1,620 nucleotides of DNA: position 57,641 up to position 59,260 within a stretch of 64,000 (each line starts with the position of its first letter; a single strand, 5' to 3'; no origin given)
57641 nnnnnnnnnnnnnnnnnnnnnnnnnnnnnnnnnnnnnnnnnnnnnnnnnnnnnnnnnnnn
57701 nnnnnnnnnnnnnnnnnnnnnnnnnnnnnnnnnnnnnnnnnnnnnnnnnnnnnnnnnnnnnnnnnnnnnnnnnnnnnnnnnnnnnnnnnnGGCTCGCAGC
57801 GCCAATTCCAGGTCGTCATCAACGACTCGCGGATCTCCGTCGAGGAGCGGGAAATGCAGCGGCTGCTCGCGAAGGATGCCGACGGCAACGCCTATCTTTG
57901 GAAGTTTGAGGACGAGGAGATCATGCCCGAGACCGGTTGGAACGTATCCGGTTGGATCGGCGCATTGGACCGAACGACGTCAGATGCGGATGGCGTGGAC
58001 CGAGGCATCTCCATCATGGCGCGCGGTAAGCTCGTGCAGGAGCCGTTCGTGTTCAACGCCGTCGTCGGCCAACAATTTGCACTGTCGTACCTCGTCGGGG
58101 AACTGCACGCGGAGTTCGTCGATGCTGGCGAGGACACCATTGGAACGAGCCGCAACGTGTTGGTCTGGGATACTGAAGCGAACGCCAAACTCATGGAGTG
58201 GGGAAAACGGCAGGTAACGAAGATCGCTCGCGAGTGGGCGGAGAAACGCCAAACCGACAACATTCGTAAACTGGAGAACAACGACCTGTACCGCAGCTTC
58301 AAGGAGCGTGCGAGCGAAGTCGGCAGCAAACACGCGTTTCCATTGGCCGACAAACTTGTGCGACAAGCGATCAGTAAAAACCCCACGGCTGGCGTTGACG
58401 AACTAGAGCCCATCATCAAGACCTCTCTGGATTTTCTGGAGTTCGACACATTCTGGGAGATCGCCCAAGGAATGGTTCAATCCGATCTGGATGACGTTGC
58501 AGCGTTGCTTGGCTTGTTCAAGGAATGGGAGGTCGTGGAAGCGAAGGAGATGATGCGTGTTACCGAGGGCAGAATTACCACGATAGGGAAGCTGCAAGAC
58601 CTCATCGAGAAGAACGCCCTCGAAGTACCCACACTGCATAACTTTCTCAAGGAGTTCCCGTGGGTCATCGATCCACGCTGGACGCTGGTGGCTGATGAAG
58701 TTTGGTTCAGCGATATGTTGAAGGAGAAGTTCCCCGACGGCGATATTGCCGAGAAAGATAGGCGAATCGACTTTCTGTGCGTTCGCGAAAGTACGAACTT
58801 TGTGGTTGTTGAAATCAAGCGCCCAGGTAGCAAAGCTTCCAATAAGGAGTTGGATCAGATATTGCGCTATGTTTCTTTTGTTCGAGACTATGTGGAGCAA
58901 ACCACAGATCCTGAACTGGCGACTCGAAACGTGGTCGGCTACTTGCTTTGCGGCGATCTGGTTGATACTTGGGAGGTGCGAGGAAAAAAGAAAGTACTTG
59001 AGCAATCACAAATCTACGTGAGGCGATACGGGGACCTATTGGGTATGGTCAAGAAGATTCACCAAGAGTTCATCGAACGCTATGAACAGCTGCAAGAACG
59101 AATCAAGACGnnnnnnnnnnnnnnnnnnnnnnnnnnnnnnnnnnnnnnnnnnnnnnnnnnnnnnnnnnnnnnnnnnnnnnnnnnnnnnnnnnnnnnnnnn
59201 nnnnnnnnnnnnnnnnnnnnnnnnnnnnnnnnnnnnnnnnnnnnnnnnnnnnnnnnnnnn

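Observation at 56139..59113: C5-methyltransferase paired with a GHKL-ATPase/PD-(D/E)xK nuclease fusion nested inside the type III locus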

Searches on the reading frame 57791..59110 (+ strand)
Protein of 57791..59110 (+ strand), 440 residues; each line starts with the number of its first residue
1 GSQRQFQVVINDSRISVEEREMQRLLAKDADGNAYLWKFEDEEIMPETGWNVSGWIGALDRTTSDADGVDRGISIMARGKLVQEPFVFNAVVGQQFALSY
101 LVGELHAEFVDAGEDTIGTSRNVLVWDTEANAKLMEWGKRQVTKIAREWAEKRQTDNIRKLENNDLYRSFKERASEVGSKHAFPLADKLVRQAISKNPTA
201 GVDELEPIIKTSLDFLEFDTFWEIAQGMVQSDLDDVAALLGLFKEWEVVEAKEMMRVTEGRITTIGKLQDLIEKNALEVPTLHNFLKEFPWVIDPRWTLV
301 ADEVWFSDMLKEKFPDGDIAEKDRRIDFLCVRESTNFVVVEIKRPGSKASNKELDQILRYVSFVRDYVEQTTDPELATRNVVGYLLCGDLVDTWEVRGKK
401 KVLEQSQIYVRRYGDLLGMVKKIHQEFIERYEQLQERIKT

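Call 56: predict_structure(alignment_id=A3)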
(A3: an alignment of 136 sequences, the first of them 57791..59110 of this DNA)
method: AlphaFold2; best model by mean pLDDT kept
length: 440 residues; sequences in the alignment: 136
mean_pLDDT: 78.6   pTM: 0.49
mean pLDDT of the five models: 78.6, 77.8, 74.9, 71.8, 66.2
residues with pLDDT >= 90: 70; 70-90: 270; 50-70: 95; < 50: 5
segments of 3 or more residues with pLDDT < 50: none
pLDDT, mean of each block of 10 residues (from residue 1): 56 56 80 89 87 89 67 83 78 67 87 56 75 89 88 83 86 80 82 77 80 78 72 73 68 67 81 73 83 75 77 79 76 83 89 93 89 76 92 94 93 86 71 62
secondary structure, 60 per line:
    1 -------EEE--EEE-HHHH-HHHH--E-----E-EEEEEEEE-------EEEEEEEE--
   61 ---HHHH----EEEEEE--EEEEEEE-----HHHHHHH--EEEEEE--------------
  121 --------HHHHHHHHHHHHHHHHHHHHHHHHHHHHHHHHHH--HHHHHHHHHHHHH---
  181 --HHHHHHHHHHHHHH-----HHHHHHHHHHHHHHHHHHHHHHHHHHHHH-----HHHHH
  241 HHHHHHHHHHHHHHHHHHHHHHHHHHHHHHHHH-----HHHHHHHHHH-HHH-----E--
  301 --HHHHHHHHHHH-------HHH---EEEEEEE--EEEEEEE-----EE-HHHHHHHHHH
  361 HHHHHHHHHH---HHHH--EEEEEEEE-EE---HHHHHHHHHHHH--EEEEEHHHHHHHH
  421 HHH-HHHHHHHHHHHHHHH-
elements in order: E8-10 E13-15 H17-20 H22-25 E36-43 E51-58 H64-67 E72-77 E80-86 H92-98 E101-106 H129-162 H165-177 H183-196 H202-230 H236-273 H279-288 H303-313 E327-333 E336-342 H351-370 H374-377 E380-387 H394-405 E408-412 H413-423 H425-439

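Call 59: fold_search(model_id=the predicted structure, library=pdb)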
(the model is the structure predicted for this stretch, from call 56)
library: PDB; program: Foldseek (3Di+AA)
matches with E <= 10: 304; with E <= 0.001: 0
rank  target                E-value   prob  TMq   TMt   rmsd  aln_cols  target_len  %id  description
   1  1usv_E                1.4e-03  1.00  0.18  0.30  18.1       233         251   13  The Structure of the complex between Aha1 and HSP90 (released 2004-01-29)
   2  2cge_A                4.8e-03  0.99  0.18  0.19  17.8       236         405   12  Crystal structure of an Hsp90-Sba1 closed chaperone complex (released 2006-04-12)
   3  9a6t_B                5.0e-03  0.99  0.18  0.13  18.6       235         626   10  Integrative model of DNAK-HTPG by crosslinking MS and deep learning (released 2024-09-18)
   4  8gft_A                7.0e-03  1.00  0.20  0.14   7.8       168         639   13  Hsp90 provides platform for CRaf dephosphorylation by PP5 (released 2023-05-03)
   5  7ry1_C                7.8e-03  1.00  0.19  0.21   8.4       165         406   13  human Hsp90_MC domain structure (released 2022-05-11)
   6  7rxz_D                9.6e-03  0.91  0.15  0.17  17.4       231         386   11  human Hsp90_MC domain structure (released 2022-12-28)
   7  4iyn_B                1.1e-02  0.90  0.16  0.12  15.2       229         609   12  Structure of mitochondrial Hsp90 (TRAP1) with ADP-ALF4- (released 2014-01-22)
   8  7rxz_F                1.2e-02  0.99  0.18  0.20  10.8       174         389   10  human Hsp90_MC domain structure (released 2022-12-28)
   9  7kcl_B                1.3e-02  0.99  0.20  0.15  13.3       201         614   13  Full-length human mitochondrial Hsp90 (TRAP1) in complex with SdhB in the presence of AMP-PNP (released 2021-10-13)
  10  6xg6_B                1.7e-02  0.98  0.20  0.15  12.7       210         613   13  Full-length human mitochondrial Hsp90 (TRAP1) with ADP-BeF3 (released 2020-09-30)
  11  4z1i_D                1.9e-02  0.99  0.20  0.20  11.9       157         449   14  Crystal structure of human Trap1 with AMPPNP (released 2015-04-29)
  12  7ry1_B                2.4e-02  0.99  0.19  0.21   7.5       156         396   13  human Hsp90_MC domain structure (released 2022-05-11)
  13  4ivg                  2.4e-02  0.99  0.22  0.21   7.1       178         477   13  Crystal structure of mitochondrial Hsp90 (TRAP1) NTD-Middle domain dimer with AMPPNP (released 2014-01-22)
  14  7rxz_E                2.4e-02  0.98  0.18  0.20  17.9       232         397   10  human Hsp90_MC domain structure (released 2022-12-28)
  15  7rxz_C                2.5e-02  0.99  0.19  0.21  10.3       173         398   10  human Hsp90_MC domain structure (released 2022-12-28)
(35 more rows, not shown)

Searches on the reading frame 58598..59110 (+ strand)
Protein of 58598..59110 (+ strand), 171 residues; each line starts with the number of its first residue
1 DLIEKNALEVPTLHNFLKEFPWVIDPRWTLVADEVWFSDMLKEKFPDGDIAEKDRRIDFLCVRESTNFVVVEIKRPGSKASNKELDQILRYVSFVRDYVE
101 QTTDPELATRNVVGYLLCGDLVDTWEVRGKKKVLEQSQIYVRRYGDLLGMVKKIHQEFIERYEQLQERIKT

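Call 43: search_solved_structures(query=A2, max_evalue=10, show_alignments=3)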
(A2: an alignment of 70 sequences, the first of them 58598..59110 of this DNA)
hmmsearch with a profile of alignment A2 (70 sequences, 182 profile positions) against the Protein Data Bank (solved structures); distinct sequences matched with E-value up to 10: 5.
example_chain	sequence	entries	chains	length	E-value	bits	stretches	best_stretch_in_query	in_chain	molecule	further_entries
2vld_A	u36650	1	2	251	9.3e-05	25.6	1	40-112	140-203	Endonuclease NucS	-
5gke_A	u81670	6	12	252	0.023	17.8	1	63-103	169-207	Endonuclease EndoMS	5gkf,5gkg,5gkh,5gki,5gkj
6zj3_LQ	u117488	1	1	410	0.7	13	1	58-86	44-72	Ribosomal protein uL3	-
8ps4_A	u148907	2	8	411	1.4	12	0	49-77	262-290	Shedu effector protein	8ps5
20yy_D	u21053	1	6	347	2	11.5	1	125-177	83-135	Multidrug efflux RND transporter periplasmic adaptor subunit MexJ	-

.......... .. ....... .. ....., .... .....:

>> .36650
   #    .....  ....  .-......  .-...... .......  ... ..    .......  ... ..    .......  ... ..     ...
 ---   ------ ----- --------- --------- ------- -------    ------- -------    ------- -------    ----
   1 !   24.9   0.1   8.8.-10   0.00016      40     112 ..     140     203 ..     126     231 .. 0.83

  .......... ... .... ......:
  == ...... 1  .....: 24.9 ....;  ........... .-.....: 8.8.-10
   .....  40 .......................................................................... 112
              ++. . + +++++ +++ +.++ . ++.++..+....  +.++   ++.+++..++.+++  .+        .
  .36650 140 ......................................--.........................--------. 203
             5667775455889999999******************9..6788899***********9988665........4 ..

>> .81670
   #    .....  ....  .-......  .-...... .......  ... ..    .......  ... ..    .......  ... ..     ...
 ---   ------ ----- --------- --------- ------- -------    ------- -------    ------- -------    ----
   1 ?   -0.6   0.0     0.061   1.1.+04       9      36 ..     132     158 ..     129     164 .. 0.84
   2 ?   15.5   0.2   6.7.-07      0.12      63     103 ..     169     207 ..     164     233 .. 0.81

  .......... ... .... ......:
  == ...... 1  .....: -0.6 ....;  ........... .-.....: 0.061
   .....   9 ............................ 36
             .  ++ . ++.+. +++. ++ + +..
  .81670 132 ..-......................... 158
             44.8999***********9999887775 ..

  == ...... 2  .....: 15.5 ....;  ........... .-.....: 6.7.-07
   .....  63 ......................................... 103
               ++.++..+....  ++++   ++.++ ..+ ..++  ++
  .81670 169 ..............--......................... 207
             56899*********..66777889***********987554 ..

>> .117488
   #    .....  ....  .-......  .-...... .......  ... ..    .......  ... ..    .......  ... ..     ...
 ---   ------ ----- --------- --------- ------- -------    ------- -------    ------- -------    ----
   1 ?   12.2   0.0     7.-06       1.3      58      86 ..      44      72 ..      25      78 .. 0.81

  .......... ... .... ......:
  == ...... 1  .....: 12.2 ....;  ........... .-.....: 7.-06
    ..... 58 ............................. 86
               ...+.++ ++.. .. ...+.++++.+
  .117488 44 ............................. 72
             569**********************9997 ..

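Call 44: search_protein_families(library=pfam, alignment_id=A2, max_evalue=0.01)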
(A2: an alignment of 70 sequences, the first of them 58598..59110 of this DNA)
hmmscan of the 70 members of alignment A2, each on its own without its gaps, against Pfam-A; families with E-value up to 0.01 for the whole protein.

A. member 1, window:58598-59110:+ (171 aa): 4 families
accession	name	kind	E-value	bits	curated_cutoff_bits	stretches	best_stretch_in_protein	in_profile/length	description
PF13588.12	HSDR_N_2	-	0.00024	21.6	25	1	52-95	34-78/110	Type I restriction enzyme R protein N terminus (HSDR_N)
PF14082.12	SduA_C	-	0.00025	21.7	27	1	12-83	6-61/159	Shedu protein SduA, C-terminal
PF01939.22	NucS_C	-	0.003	18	24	1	57-101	34-77/124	Endonuclease NucS C-terminal domain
PF04313.20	HSDR_N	-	0.0074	16.6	25.1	0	51-97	122-167/198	Type I restriction enzyme R protein N terminus (HSDR_N)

B. families by the number of members that match (of 70 scanned): 13 families
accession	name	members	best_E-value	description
PF14082.12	SduA_C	40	2.1e-06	Shedu protein SduA, C-terminal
PF13588.12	HSDR_N_2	20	5.5e-05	Type I restriction enzyme R protein N terminus (HSDR_N)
PF04313.20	HSDR_N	20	0.00029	Type I restriction enzyme R protein N terminus (HSDR_N)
PF01939.22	NucS_C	15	0.00036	Endonuclease NucS C-terminal domain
PF14281.12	PDDEXK_4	10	4.9e-06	PD-(D/E)XK nuclease superfamily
PF06250.17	YhcG_C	3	0.00097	YhcG PDDEXK nuclease domain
PF06962.18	rRNA_methylase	1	0.00087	Putative rRNA methylase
PF02482.25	Ribosomal_S30AE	1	0.0034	Sigma 54 modulation protein / S30EA ribosomal protein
PF00012.26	HSP70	1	0.0053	Hsp70 protein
PF09384.15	UTP15_C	1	0.0064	UTP15 C terminal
PF18743.7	AHJR-like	1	0.007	REase_AHJR-like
PF12784.13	PDDEXK_2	1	0.008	PD-(D/E)XK nuclease family transposase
PF16293.11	zf-C2H2_9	1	0.0083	C2H2 type zinc-finger (1 copy)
